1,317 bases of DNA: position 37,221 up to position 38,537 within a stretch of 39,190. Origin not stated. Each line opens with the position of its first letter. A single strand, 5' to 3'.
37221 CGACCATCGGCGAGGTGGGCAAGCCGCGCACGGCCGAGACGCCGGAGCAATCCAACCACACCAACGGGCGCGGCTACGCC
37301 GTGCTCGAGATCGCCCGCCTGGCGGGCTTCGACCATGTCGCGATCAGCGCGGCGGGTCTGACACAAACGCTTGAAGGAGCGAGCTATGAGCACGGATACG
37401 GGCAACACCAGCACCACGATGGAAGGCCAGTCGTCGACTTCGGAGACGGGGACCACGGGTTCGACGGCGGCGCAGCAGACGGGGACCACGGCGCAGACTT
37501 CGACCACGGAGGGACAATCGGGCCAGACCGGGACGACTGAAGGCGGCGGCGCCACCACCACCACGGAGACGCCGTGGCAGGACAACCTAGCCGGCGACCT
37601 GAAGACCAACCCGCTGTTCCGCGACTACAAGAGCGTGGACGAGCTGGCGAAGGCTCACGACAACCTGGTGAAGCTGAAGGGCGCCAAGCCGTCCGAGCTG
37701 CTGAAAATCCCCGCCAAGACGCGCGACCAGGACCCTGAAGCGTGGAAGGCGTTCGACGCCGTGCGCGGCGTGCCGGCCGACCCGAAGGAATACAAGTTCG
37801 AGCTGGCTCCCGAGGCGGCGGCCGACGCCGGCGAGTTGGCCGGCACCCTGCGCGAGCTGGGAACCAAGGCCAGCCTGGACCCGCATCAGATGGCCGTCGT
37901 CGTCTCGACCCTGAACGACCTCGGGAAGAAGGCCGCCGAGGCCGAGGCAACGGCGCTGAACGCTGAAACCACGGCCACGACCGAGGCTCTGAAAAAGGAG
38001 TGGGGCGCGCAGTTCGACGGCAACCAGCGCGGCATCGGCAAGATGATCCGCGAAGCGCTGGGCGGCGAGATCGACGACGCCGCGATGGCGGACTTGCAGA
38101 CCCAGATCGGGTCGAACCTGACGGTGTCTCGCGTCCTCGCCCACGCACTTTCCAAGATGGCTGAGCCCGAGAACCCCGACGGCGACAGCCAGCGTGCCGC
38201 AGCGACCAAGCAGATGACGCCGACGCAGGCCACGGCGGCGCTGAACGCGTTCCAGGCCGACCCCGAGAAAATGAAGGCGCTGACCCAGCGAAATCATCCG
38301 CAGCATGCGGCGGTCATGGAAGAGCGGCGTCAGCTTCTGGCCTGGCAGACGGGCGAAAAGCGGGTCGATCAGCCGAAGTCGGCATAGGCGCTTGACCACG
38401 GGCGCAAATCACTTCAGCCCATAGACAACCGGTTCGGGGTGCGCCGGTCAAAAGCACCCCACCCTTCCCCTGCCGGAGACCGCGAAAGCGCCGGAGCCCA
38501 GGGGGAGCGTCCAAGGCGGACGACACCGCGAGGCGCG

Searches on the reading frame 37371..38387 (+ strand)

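Call 9: search_protein_families(library=pfam, proteins=[window:37371-38387:+], max_evalue=0.001)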
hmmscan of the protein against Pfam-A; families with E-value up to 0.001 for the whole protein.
window:37371-38387:+ (338 aa): 0 families

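Call 10: search_protein_families(library=phrogs, proteins=[window:37371-38387:+], max_evalue=0.001)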
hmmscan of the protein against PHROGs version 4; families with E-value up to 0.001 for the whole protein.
window:37371-38387:+ (338 aa): 1 family
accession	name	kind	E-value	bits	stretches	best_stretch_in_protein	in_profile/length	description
phrog_3742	-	unknown function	1.5e-24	88.4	1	32-323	13-282/287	-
